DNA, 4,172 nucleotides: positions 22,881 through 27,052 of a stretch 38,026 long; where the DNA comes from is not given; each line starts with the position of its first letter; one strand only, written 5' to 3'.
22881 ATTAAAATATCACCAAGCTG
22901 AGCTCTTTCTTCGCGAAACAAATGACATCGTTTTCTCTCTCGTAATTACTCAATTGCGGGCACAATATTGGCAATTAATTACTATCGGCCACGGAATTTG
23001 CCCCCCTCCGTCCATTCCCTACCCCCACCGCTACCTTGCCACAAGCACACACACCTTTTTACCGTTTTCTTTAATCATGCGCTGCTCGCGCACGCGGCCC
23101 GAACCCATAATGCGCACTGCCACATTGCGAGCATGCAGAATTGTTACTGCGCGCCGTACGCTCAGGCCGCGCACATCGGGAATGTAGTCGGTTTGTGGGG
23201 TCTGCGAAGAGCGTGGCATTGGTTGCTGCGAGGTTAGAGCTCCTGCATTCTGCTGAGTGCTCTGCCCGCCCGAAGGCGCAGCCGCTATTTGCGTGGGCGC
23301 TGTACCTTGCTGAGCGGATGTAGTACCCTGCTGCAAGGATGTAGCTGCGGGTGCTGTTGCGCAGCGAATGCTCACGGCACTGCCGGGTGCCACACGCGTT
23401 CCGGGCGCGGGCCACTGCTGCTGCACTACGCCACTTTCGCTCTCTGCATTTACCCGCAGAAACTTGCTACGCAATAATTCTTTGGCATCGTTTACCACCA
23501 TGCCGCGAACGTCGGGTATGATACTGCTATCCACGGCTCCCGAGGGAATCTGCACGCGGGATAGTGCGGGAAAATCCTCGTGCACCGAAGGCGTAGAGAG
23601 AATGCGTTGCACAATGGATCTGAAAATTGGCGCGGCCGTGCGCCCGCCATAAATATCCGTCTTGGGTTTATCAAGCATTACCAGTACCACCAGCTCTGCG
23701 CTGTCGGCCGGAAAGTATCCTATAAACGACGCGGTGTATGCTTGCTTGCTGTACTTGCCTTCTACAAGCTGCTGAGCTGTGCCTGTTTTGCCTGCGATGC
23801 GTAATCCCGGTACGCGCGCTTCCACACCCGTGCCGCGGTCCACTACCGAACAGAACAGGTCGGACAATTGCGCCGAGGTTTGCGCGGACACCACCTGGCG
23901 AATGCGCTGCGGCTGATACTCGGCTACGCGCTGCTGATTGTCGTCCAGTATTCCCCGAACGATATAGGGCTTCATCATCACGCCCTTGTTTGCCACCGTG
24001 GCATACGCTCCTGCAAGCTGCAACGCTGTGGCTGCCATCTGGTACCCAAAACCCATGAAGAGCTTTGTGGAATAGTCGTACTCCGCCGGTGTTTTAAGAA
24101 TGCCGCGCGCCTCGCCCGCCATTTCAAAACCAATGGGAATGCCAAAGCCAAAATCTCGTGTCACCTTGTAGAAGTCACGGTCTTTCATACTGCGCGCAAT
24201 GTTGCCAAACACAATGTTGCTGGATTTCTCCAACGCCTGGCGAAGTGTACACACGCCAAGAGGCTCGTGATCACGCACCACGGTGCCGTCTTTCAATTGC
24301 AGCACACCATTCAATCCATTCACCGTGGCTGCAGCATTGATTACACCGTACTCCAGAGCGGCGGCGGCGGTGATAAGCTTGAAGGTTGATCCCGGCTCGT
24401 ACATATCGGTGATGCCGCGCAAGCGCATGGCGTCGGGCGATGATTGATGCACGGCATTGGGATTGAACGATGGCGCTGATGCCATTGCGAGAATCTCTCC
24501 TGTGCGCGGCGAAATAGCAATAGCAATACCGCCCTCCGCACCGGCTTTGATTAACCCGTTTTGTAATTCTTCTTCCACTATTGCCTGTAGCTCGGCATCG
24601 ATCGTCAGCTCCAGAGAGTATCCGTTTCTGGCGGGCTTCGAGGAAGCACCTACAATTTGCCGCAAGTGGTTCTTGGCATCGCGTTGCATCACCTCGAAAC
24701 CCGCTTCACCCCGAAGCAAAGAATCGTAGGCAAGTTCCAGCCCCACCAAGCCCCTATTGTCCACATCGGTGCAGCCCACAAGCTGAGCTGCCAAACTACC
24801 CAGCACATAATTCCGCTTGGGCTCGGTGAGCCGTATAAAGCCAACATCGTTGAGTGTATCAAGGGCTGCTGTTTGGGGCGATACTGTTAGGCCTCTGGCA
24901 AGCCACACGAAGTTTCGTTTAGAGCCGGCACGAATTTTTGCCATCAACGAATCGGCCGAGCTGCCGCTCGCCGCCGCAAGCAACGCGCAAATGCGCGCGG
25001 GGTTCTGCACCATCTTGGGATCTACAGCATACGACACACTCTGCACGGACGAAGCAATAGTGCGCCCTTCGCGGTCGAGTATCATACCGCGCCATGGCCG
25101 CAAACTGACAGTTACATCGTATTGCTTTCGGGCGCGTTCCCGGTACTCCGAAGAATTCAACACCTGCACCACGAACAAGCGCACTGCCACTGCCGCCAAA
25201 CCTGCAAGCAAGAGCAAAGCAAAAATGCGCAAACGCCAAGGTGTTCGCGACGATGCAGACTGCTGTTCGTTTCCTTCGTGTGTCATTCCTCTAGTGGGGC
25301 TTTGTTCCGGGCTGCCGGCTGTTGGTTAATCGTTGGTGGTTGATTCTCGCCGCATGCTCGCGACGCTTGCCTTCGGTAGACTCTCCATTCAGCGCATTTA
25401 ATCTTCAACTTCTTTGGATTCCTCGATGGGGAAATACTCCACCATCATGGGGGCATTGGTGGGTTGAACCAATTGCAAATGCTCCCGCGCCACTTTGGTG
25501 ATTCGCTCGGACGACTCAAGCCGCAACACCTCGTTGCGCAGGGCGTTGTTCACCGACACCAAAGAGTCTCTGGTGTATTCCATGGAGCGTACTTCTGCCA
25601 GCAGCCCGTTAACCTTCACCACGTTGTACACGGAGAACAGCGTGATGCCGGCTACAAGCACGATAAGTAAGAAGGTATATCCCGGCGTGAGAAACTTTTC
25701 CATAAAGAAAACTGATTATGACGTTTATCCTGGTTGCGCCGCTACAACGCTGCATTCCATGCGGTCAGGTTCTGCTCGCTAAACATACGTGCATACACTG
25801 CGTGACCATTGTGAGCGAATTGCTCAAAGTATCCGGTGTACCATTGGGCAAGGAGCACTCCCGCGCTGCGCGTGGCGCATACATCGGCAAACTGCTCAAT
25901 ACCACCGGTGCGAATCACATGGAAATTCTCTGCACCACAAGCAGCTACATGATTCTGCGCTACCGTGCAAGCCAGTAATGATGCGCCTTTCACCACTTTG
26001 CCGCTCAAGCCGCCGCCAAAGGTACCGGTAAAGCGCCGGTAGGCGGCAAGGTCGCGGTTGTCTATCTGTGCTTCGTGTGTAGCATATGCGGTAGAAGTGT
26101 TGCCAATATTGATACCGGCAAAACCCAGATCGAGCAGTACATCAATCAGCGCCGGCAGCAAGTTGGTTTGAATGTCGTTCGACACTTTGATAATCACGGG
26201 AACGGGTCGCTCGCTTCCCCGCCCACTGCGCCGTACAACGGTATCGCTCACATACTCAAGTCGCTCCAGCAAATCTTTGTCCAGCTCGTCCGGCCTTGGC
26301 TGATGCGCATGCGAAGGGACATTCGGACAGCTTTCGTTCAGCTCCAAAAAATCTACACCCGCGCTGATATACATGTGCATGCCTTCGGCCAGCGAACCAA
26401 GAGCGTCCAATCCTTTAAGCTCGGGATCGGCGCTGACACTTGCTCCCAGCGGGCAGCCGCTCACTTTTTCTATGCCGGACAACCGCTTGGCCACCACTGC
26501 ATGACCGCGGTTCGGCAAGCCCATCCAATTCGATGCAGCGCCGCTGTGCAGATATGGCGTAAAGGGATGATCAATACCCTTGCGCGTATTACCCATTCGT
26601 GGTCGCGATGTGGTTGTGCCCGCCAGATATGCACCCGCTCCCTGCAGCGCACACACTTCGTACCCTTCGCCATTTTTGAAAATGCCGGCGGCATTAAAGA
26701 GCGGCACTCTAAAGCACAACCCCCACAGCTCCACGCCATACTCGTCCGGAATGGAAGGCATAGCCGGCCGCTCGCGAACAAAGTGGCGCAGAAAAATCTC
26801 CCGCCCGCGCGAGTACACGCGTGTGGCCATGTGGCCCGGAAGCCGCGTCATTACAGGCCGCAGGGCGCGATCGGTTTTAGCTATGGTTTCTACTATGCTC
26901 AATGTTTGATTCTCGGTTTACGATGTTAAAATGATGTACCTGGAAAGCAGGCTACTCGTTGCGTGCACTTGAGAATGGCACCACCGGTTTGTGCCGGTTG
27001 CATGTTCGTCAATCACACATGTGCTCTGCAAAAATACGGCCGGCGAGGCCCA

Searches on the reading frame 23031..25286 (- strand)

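Call 70: search_protein_families(library=pfam, proteins=[window:23031-25286:-], max_evalue=0.00001)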
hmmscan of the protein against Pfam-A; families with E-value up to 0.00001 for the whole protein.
window:23031-25286:- (751 aa): 3 families
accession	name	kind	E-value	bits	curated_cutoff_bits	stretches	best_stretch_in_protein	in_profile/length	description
PF00905.27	Transpeptidase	-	9.8e-73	245.4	22.1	1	253-559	1-298/299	Penicillin binding protein transpeptidase domain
PF03717.20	PBP_dimer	-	1.1e-14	55.7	24.4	1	64-207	4-174/180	Penicillin-binding Protein dimerisation domain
PF03793.24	PASTA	-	5e-13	49.2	23.2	1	589-640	2-60/64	PASTA domain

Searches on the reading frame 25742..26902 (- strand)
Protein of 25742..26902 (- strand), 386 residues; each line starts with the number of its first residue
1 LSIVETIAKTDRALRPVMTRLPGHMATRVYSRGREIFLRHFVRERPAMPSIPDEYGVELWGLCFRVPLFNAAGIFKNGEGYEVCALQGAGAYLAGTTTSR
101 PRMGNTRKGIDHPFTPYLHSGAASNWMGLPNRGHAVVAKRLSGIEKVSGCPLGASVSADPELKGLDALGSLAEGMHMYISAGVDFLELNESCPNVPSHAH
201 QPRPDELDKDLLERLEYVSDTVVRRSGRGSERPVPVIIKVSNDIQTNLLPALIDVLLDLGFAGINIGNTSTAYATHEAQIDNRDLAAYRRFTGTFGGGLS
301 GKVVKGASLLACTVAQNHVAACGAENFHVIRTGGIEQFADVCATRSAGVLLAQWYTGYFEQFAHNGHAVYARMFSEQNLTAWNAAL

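Call 70: search_protein_families(library=pfam, proteins=[window:25742-26902:-], max_evalue=0.00001)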
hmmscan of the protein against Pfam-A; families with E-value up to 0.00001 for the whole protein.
window:25742-26902:- (386 aa): 1 family
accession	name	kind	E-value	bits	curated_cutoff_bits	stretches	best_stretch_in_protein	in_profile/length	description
PF01180.27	DHO_dh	-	4e-30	105.4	27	1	57-360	4-275/291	Dihydroorotate dehydrogenase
